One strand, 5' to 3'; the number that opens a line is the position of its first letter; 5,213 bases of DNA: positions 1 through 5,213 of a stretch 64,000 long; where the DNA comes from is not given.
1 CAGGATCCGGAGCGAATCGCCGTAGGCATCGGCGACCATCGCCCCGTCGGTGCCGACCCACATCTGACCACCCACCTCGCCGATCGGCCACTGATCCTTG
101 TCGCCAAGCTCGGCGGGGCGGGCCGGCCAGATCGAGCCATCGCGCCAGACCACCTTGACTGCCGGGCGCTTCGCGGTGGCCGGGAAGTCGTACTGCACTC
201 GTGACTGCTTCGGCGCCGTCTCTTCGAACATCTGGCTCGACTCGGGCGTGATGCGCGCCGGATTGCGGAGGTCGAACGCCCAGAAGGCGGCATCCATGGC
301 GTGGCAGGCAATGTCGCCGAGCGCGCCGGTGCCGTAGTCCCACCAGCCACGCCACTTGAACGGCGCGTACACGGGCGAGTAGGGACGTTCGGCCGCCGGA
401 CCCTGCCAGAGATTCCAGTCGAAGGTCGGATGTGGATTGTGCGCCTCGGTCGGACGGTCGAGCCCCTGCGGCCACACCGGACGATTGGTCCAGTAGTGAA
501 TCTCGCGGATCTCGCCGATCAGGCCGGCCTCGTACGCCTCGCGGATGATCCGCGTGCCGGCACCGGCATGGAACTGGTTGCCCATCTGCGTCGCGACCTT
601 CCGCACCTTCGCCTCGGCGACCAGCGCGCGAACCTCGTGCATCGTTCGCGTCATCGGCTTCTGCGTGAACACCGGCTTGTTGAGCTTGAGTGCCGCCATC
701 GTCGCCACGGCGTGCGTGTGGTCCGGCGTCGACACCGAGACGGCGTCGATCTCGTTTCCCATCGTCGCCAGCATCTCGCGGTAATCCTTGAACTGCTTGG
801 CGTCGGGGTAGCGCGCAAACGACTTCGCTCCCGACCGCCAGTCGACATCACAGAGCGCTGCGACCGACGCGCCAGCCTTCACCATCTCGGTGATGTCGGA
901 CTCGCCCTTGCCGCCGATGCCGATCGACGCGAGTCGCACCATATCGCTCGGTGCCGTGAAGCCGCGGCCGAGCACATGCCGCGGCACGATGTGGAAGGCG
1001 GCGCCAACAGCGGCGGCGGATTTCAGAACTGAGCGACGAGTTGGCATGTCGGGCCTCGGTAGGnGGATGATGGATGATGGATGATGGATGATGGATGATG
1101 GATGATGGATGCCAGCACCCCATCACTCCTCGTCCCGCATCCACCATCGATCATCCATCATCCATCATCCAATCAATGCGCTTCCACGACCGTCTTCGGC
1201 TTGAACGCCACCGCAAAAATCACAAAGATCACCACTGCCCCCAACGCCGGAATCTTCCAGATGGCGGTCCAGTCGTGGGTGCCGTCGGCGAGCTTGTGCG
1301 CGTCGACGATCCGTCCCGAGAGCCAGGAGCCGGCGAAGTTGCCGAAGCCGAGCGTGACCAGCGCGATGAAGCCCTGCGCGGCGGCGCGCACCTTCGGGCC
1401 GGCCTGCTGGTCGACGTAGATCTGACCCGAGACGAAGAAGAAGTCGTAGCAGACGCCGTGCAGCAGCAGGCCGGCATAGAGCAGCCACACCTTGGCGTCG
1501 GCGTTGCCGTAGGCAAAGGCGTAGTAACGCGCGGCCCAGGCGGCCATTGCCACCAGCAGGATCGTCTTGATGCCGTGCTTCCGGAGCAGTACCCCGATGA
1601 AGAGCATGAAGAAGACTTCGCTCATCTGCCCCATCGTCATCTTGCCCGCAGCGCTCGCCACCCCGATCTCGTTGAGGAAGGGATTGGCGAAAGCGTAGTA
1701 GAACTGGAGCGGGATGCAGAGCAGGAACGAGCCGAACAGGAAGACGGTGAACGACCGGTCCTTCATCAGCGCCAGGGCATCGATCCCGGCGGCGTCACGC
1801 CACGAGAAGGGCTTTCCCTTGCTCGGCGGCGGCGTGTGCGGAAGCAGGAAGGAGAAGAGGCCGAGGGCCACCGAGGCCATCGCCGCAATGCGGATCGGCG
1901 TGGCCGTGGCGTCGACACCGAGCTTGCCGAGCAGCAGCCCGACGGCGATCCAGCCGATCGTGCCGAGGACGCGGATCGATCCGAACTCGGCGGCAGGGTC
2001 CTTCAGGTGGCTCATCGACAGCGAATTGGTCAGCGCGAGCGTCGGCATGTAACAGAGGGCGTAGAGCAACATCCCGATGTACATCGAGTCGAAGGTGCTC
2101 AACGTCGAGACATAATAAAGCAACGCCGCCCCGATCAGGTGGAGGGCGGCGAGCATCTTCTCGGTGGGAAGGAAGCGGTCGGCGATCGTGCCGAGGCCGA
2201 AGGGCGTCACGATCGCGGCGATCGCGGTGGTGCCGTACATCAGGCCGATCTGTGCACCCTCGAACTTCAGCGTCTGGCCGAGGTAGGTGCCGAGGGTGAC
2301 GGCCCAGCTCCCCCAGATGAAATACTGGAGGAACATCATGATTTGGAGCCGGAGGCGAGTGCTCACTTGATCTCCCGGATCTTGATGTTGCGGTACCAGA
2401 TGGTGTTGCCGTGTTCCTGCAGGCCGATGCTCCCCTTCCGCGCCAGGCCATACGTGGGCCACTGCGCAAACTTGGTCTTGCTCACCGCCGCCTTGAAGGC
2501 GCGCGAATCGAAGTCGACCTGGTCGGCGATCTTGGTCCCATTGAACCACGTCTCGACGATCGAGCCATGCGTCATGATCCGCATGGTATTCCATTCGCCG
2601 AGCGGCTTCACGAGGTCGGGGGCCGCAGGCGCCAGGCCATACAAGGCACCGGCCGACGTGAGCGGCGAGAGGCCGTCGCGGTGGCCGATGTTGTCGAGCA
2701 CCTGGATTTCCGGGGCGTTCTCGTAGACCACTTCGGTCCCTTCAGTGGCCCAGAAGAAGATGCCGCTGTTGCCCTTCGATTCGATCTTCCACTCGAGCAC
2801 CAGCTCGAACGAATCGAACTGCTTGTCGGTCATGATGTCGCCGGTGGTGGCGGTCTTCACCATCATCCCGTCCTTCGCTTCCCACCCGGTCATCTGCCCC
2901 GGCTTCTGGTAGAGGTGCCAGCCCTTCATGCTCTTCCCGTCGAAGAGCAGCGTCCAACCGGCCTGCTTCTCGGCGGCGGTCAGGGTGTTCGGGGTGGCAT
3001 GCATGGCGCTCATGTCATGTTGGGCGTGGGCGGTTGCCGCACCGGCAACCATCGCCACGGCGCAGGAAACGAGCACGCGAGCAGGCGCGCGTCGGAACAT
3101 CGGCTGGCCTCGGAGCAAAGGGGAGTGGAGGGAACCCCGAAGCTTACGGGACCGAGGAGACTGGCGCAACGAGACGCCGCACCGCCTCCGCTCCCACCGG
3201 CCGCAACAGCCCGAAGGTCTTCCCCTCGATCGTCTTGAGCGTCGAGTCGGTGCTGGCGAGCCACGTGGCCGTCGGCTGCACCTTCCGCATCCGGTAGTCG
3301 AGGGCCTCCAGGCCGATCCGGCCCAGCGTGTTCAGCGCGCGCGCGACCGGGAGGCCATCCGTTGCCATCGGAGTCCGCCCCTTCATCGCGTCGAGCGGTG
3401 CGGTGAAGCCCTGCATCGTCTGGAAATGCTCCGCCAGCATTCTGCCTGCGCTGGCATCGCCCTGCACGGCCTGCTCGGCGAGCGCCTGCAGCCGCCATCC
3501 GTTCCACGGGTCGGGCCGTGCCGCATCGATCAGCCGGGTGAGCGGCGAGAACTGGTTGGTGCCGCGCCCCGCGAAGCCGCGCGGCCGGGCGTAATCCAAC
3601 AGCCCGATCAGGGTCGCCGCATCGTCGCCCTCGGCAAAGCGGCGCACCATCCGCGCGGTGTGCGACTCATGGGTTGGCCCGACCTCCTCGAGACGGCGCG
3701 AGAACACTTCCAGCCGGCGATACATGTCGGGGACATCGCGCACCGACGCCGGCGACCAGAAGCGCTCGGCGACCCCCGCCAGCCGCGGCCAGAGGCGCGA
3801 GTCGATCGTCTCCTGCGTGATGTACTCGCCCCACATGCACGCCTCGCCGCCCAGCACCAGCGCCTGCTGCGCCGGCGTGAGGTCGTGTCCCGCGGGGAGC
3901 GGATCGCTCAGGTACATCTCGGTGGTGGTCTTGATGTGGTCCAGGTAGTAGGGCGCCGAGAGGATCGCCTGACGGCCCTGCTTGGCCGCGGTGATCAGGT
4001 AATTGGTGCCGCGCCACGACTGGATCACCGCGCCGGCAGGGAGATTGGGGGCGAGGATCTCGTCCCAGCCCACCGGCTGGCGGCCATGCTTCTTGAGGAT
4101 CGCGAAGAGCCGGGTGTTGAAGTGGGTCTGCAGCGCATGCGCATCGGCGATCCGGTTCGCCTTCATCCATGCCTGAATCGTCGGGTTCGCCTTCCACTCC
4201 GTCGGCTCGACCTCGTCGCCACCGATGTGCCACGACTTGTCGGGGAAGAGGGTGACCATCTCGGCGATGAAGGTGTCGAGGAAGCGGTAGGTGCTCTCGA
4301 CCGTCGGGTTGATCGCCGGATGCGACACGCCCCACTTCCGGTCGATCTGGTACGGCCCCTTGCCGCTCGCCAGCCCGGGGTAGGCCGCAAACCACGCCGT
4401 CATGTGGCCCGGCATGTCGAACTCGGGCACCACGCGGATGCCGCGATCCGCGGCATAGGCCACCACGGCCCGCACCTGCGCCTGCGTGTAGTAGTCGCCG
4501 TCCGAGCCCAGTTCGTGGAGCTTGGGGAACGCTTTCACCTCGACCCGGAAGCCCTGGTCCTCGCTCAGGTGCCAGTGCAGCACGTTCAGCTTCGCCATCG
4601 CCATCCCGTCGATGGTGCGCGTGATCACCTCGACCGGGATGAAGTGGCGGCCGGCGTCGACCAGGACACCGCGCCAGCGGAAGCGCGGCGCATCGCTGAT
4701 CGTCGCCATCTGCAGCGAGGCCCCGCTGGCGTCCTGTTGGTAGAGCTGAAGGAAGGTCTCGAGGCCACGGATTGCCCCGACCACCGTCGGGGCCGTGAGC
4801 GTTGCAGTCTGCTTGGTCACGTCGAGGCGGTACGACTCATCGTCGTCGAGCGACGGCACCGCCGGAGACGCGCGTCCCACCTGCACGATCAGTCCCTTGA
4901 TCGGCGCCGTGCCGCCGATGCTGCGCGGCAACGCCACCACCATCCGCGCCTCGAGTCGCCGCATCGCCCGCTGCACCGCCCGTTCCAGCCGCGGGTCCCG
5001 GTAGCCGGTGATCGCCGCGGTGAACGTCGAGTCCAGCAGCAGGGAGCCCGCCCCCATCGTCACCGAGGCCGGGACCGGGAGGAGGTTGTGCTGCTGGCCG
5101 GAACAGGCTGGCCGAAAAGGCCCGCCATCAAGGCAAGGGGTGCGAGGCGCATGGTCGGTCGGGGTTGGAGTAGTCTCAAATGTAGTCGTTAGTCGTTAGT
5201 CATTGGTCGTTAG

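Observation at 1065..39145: Nine intergenic hairpin elements built from inverted tandem arrays of 7-nt units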

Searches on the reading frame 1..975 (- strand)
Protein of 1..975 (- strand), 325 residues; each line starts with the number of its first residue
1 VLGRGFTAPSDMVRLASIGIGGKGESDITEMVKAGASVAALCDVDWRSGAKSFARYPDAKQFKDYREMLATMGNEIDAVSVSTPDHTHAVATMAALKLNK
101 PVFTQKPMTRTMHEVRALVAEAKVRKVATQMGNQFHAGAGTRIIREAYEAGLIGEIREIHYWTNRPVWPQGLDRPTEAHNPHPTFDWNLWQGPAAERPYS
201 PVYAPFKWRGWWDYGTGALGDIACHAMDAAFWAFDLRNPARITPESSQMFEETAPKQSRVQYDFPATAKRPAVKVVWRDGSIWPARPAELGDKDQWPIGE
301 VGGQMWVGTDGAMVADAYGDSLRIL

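Call 19: search_protein_families(library=pfam, proteins=[window:1-975:-])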
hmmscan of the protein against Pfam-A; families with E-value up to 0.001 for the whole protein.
window:1-975:- (325 aa): 3 families
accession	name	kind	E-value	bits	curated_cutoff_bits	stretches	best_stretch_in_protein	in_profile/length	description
PF01408.29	GFO_IDH_MocA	-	1e-16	62.1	24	1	14-131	2-118/120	Oxidoreductase family, NAD-binding Rossmann fold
PF19051.5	GFO_IDH_MocA_C2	-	4.5e-10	39.9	23.3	1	183-264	50-133/254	Oxidoreductase family, C-terminal alpha/beta domain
PF22725.1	GFO_IDH_MocA_C3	-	9.8e-08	32.5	27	1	202-252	30-78/124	GFO/IDH/MocA C-terminal domain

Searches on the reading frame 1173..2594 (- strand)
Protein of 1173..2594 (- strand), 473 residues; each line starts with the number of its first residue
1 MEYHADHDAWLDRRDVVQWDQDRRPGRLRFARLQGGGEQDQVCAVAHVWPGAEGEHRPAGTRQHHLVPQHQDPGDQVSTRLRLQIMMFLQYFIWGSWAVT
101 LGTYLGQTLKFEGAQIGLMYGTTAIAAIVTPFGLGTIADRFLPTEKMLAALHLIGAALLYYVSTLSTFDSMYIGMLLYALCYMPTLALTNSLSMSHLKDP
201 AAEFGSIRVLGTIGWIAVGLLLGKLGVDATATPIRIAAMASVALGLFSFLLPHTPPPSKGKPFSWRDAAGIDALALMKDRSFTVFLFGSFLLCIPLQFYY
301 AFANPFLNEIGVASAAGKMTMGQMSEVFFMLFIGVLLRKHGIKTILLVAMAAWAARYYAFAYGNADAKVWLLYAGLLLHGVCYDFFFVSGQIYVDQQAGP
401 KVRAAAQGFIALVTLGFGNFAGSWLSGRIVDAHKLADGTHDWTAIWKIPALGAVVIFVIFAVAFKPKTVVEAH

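Call 15: find_encoding_contigs(protein=window:1173-2594:-, flank=10000, max_places=6)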
Protein window:1173-2594:- (473 aa): no gene with exactly this product is on record in the collection.

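Call 19: search_protein_families(library=pfam, proteins=[window:1173-2366:-])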
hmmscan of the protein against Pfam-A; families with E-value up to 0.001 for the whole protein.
window:1173-2366:- (397 aa): 4 families
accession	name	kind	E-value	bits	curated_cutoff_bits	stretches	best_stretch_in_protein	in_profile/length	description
PF03825.22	Nuc_H_symport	-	1.1e-126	423.5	25.9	1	1-392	1-399/400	Nucleoside H+ symporter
PF12832.13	MFS_1_like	-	8.2e-36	124.3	25.2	1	5-357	2-365/373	MFS_1 like family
PF07690.21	MFS_1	-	9e-18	64.7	33.4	2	245-390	40-174/347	Major Facilitator Superfamily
PF01306.25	LacY_symp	-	1.3e-05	24.6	24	1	7-321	12-340/413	LacY proton/sugar symporter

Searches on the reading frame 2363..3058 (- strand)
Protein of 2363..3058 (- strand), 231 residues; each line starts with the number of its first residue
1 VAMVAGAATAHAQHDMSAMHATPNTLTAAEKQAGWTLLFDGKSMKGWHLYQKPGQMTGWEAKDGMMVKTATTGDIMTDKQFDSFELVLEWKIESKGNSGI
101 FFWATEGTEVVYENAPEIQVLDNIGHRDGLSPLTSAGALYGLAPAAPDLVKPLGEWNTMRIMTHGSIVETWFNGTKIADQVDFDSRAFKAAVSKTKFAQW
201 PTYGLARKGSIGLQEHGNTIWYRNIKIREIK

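Call 34: search_protein_families(library=pfam, proteins=[window:2363-3058:-])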
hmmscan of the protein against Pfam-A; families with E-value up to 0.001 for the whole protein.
window:2363-3058:- (231 aa): 1 family
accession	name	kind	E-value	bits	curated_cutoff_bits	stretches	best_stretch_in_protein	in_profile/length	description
PF06439.18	3keto-disac_hyd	-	6.7e-47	160.4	26.8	1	34-228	1-187/187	3-keto-disaccharide hydrolase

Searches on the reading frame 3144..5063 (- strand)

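Call 19: search_protein_families(library=pfam, proteins=[window:3144-5063:-])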
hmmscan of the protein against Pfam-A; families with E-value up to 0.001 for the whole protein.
window:3144-5063:- (639 aa): 3 families
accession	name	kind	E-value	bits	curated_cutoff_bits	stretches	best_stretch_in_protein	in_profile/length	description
PF00728.28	Glyco_hydro_20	-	1.4e-98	331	22.3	1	128-438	1-347/348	Glycosyl hydrolase family 20, catalytic domain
PF14845.11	Glycohydro_20b2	-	6.4e-11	43.5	27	1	53-107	75-130/130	beta-acetyl hexosaminidase like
PF02838.20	Glyco_hydro_20b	-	1.1e-08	36.2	26.1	1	31-125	38-124/124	Glycosyl hydrolase family 20, domain 2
